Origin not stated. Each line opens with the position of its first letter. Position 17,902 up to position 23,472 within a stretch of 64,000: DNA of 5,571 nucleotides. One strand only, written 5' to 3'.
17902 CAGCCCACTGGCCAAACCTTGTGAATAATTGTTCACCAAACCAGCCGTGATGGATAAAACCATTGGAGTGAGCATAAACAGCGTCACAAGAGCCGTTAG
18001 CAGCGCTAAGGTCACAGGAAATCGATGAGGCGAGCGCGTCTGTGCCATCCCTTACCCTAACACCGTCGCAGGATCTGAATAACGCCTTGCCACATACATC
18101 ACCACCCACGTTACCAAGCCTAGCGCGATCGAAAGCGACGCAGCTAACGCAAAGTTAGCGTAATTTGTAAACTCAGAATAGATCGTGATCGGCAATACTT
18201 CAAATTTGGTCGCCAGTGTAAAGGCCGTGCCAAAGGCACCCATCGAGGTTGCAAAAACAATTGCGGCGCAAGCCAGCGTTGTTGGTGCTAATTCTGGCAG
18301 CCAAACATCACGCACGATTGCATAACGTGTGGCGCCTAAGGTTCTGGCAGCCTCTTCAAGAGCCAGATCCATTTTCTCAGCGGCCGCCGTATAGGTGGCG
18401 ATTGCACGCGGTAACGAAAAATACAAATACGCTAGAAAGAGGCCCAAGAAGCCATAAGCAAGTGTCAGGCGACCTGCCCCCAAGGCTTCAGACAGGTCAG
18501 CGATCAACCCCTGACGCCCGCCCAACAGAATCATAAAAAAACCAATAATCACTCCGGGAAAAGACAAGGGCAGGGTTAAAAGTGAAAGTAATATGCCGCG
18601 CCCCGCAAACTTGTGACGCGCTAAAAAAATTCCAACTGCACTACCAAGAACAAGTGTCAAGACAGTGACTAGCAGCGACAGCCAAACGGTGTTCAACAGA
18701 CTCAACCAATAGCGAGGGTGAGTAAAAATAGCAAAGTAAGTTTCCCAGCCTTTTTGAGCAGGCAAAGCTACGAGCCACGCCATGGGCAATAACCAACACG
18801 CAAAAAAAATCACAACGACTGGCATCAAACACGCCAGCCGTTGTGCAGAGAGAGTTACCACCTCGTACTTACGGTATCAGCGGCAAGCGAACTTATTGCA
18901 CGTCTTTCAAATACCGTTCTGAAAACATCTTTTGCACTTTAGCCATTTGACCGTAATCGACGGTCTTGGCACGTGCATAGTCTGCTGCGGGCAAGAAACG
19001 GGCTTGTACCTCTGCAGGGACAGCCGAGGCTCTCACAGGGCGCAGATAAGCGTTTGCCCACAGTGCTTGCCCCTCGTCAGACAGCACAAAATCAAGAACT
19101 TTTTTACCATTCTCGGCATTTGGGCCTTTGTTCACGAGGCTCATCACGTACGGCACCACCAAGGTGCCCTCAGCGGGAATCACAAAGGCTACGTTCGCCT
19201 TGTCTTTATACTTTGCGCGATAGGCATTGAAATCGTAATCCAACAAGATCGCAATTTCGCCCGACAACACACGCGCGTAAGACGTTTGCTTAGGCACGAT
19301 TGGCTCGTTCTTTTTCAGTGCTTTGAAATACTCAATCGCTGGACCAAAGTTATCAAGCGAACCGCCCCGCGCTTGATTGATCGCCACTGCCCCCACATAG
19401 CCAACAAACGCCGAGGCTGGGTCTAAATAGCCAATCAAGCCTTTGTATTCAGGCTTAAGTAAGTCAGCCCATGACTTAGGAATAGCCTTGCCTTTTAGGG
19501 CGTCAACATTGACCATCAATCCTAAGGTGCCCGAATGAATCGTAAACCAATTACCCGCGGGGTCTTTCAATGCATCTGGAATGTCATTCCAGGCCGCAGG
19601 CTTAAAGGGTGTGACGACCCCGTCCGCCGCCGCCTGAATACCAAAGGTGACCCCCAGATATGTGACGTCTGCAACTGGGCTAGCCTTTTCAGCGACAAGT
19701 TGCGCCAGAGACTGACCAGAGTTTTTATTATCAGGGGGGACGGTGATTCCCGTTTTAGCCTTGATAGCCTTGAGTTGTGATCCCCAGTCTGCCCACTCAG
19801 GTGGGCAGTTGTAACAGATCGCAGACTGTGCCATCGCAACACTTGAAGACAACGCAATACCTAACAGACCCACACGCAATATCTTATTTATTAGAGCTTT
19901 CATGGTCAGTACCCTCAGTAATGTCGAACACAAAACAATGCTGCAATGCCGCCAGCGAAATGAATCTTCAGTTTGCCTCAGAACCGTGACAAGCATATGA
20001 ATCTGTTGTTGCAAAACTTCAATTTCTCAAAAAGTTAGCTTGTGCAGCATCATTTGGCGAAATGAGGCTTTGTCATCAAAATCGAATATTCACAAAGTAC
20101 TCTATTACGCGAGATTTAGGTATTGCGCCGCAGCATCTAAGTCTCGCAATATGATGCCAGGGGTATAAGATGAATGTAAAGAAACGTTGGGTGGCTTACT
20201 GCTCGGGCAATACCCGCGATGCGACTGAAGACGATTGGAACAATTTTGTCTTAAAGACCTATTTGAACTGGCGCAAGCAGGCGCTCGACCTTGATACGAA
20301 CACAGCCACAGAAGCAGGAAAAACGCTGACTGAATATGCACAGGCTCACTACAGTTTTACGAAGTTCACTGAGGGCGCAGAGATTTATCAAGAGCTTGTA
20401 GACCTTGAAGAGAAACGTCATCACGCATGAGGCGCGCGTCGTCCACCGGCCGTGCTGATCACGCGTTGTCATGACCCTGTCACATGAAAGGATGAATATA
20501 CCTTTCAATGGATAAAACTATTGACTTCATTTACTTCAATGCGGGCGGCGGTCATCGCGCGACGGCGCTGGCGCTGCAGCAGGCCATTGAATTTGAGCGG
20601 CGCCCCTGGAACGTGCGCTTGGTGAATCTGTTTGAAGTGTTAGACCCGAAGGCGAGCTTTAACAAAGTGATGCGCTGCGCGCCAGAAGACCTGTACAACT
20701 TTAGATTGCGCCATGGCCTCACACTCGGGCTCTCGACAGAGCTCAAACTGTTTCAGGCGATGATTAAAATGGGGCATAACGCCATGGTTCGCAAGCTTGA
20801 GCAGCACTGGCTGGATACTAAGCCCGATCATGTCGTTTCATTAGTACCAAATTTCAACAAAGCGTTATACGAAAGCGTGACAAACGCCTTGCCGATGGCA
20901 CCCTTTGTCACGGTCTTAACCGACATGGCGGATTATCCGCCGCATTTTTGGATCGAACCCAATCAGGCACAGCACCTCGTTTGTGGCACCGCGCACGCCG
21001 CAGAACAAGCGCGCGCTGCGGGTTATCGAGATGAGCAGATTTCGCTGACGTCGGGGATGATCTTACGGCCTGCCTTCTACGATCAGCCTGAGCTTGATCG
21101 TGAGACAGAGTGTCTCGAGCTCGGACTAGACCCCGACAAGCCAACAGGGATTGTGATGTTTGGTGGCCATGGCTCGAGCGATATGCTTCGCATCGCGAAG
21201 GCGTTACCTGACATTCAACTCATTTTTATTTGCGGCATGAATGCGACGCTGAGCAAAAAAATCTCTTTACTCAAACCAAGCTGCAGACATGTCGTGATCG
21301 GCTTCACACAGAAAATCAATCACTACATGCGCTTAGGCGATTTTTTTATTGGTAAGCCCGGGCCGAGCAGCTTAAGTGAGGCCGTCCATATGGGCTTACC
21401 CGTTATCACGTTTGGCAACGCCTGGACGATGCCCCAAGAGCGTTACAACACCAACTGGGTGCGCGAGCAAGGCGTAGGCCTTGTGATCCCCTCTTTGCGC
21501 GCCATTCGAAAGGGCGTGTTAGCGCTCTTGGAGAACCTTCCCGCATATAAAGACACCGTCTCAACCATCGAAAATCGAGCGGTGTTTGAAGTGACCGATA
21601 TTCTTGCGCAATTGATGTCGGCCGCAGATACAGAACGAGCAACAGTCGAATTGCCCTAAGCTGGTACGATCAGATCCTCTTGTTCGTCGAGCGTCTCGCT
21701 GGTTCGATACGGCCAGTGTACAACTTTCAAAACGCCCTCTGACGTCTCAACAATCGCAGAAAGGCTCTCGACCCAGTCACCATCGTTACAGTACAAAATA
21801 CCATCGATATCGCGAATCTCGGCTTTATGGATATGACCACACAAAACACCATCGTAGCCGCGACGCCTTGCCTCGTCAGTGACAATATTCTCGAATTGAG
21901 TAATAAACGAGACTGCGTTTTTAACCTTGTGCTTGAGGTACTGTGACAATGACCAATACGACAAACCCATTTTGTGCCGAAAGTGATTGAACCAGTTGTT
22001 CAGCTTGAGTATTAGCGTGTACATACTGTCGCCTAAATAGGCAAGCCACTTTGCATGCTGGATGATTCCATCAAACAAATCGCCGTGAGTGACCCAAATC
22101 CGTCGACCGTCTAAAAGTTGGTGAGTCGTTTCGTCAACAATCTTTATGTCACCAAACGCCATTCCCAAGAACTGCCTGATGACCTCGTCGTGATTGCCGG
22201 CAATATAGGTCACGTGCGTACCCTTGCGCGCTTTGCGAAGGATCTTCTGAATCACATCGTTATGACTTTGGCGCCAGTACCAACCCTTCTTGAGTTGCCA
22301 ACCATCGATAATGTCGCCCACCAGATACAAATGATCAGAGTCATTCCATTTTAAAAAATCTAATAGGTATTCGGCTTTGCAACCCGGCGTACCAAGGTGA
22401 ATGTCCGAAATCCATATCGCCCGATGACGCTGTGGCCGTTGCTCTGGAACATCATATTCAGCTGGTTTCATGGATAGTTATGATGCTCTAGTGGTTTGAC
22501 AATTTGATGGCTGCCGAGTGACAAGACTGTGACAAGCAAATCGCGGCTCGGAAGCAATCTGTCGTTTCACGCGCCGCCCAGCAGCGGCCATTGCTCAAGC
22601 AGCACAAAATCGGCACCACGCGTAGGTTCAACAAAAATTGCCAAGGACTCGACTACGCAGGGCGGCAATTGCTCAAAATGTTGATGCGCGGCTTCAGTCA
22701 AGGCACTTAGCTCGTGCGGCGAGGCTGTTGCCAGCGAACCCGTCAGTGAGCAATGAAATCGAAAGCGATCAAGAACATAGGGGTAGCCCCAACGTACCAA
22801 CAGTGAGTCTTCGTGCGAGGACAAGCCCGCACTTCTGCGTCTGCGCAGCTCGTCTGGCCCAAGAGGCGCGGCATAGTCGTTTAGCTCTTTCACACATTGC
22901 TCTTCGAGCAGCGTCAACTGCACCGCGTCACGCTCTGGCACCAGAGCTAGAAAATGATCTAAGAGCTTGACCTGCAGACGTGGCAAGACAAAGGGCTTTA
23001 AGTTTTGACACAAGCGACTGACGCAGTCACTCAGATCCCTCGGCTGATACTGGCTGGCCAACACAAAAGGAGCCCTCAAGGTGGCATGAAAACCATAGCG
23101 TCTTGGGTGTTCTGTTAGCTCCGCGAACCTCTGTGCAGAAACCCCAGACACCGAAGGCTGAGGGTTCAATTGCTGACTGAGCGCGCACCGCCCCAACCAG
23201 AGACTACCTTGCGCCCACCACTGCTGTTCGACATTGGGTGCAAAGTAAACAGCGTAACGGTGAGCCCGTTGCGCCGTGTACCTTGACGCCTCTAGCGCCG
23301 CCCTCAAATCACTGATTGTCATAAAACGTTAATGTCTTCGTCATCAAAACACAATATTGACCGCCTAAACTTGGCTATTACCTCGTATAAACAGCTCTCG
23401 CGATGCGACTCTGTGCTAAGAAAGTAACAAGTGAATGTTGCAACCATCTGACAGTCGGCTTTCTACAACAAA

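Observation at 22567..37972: Candidate phosphonate-ESTER salvage system: C-P lyase + PhnZ + AccA-like importer + phosphonate monoester hydrolase, without phnCDE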

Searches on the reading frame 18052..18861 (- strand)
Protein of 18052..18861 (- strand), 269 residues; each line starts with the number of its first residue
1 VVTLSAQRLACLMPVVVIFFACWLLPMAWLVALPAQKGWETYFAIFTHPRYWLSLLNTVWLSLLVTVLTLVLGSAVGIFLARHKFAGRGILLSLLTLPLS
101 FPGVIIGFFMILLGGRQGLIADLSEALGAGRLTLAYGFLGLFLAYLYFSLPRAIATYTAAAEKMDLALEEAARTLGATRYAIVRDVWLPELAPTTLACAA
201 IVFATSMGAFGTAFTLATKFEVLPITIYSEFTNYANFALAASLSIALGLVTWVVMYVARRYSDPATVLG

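Call 6: search_protein_families(library=ncbifam, proteins=[window:18052-18861:-])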
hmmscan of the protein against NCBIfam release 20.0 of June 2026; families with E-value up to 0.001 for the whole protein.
window:18052-18861:- (269 aa): 31 families (the best 25 are shown)
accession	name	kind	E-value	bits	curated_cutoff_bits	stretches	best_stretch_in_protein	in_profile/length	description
TIGR00969.1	3a0106s02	subfamily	3.2e-33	115.4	240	1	16-256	23-264/272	sulfate ABC transporter permease subunit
TIGR02141.1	modB_ABC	equivalog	2.3e-32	112.3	182.6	1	59-256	4-203/208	molybdate ABC transporter permease subunit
TIGR02139.1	permease_CysT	equivalog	1.9e-29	103.1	246.1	1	22-256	19-253/265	sulfate ABC transporter permease subunit CysT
TIGR01581.1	Mo_ABC_porter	hypoth_equivalog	1.2e-25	90.3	210.3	1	38-255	6-223/225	ABC transporter permease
NF006939.0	PRK09421.1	equivalog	3.9e-25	88.6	262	1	52-231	9-190/230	molybdate ABC transporter permease subunit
NF008208.0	PRK10971.1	equivalog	5.9e-25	88.3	415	1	18-247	21-253/277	sulfate/thiosulfate ABC transporter permease CysT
NF011624.0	PRK15050.1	equivalog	2.5e-23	82.6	247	1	7-253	23-280/297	2-aminoethylphosphonate ABC transporter permease subunit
TIGR02140.1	permease_CysW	equivalog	2.8e-22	79.5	329.1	1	15-256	9-253/261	sulfate ABC transporter permease subunit CysW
NF040839.1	tungstate_WtpB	equivalog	3.4e-22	79.3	340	1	15-254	11-238/251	tungstate ABC transporter permease WtpB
TIGR03262.1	PhnU2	equivalog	8e-21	74.3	593.25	1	14-257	9-251/546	putative 2-aminoethylphosphonate ABC transporter permease subunit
NF007044.0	PRK09497.1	equivalog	1.3e-17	64.2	348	1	38-260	49-273/285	spermidine/putrescine ABC transporter permease PotB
NF007047.0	PRK09500.1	equivalog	2.6e-16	60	326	1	54-233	59-224/257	spermidine/putrescine ABC transporter permease PotC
TIGR03226.1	PhnU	equivalog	4.1e-16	59.3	283.45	1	12-250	47-295/311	2-aminoethylphosphonate ABC transporter permease subunit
TIGR01253.1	thiP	equivalog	5e-15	55.5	395.1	1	16-262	10-258/519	thiamine/thiamine pyrophosphate ABC transporter permease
NF006951.0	PRK09433.1-2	equivalog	2e-13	49.8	788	1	13-245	14-248/535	thiamine/thiamine pyrophosphate ABC transporter permease ThiP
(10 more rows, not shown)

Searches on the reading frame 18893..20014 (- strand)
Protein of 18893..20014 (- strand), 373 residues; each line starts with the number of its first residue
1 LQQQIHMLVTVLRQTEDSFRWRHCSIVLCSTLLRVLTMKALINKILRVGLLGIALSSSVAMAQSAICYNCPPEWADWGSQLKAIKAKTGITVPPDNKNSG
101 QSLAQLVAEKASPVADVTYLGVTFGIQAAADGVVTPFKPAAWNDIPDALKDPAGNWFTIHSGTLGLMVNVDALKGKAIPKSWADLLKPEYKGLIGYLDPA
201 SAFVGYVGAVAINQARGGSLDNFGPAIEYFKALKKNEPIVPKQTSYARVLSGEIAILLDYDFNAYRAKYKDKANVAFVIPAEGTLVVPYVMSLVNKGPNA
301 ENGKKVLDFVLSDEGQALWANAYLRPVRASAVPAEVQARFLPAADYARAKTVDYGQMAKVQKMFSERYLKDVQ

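Call 6: search_protein_families(library=ncbifam, proteins=[window:18893-20014:-])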
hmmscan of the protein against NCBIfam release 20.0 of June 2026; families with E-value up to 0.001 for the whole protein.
window:18893-20014:- (373 aa): 5 families
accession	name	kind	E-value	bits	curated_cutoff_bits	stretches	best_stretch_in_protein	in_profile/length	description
NF011620.1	PRK15046.1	equivalog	1.7e-34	119.1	310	1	77-337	39-300/334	2-aminoethylphosphonate ABC transporter substrate-binding protein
TIGR03227.1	PhnS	equivalog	1.2e-30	106.6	395.3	1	59-372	31-346/360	2-aminoethylphosphonate ABC transporter substrate-binding protein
TIGR03261.1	phnS2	equivalog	1.3e-20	73.7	392.75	1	99-359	58-316/334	putative 2-aminoethylphosphonate ABC transporter substrate-binding protein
TIGR01254.1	sfuA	subfamily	5.9e-10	38.9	93.4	1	98-338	42-279/306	thiamine ABC transporter substrate-binding protein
NF007048.0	PRK09501.1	equivalog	3.6e-05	22.8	582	1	162-314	132-282/348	spermidine/putrescine ABC transporter substrate-binding protein PotD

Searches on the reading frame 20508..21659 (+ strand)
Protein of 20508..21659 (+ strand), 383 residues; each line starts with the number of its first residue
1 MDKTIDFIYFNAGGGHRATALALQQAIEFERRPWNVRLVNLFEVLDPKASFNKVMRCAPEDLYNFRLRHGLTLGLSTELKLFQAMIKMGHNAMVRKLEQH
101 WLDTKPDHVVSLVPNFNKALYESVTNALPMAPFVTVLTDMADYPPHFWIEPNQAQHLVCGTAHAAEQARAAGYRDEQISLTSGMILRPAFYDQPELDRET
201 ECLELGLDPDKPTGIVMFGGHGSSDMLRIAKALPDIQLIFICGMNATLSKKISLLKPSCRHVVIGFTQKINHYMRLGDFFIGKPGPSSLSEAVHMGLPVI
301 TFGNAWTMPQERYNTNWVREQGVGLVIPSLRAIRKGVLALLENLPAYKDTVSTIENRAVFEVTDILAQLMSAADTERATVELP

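Call 6: search_protein_families(library=ncbifam, proteins=[window:20508-21659:+])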
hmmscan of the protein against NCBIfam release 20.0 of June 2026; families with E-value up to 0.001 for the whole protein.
window:20508-21659:+ (383 aa): 3 families
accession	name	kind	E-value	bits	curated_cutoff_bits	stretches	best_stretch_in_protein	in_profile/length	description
NF010135.0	PRK13609.1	equivalog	1.1e-22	80.6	500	1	78-357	81-355/388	diglucosyl diacylglycerol synthase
NF010134.0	PRK13608.1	equivalog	5.2e-19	68.5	557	1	101-366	100-361/391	diglucosyl diacylglycerol synthase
TIGR01133.1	murG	equivalog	0.00017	20.7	250.25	1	195-352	169-331/353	undecaprenyldiphospho-muramoylpentapeptide beta-N-acetylglucosaminyltransferase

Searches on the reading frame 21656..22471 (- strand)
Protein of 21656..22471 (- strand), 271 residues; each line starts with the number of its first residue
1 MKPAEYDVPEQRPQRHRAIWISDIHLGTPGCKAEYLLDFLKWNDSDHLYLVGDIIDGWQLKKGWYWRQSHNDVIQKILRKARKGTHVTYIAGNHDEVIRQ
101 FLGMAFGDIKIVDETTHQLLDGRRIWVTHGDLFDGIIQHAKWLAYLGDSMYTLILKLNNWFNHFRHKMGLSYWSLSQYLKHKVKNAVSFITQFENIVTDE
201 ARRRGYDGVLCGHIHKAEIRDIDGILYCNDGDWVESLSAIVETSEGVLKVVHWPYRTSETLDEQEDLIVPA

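Call 4: search_protein_families(library=pfam, proteins=[window:21656-22471:-])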
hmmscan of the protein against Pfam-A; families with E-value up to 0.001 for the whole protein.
window:21656-22471:- (271 aa): 2 families
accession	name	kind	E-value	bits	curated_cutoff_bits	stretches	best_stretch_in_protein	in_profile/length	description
PF12850.12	Metallophos_2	-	1.7e-10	41.6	27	1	199-234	101-136/154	Calcineurin-like phosphoesterase superfamily domain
PF00149.33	Metallophos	-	3.5e-08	34.6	21.5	1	18-216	3-190/191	Calcineurin-like phosphoesterase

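Call 6: search_protein_families(library=ncbifam, proteins=[window:21656-22471:-])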
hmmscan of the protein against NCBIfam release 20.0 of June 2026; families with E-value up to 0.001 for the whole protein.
window:21656-22471:- (271 aa): 6 families
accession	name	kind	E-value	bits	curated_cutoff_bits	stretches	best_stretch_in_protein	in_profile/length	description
NF003743.0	PRK05340.1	equivalog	1.9e-11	43.6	134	1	18-223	4-206/242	UDP-2,3-diacylglucosamine diphosphatase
TIGR01854.1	lipid_A_lpxH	equivalog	6.5e-09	35.4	190.35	1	19-240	2-224/231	UDP-2,3-diacylglucosamine diphosphatase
NF003118.0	PRK04036.1-3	equivalog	4.6e-07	29.1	445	0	9-145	219-378/481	DNA-directed DNA polymerase II small subunit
TIGR00040.1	yfcE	subfamily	7.1e-07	29.4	56.25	0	195-232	96-133/158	YfcE family phosphodiesterase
NF006988.0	PRK09453.1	equivalog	5.5e-05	23.1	117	0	20-133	5-108/183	phosphodiesterase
TIGR03729.1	acc_ester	subfamily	0.00029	20.3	148.25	0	21-97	5-74/239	putative phosphoesterase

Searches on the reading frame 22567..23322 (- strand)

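Call 3: search_protein_families(library=pfam, proteins=[window:22567-23322:-])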
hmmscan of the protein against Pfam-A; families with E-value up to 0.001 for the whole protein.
window:22567-23322:- (251 aa): 1 family
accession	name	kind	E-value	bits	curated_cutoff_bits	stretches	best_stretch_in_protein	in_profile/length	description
PF06299.18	DUF1045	-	7.7e-47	159.6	24.3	1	81-239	1-158/159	Protein of unknown function (DUF1045)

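Call 6: search_protein_families(library=ncbifam, proteins=[window:22567-23322:-])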
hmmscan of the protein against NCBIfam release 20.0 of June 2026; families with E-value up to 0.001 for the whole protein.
window:22567-23322:- (251 aa): 1 family
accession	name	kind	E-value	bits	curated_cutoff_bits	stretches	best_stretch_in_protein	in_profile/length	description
TIGR03223.1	Phn_opern_protn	hypoth_equivalog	5.9e-71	238.7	248.95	1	21-247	1-226/228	putative phosphonate metabolism protein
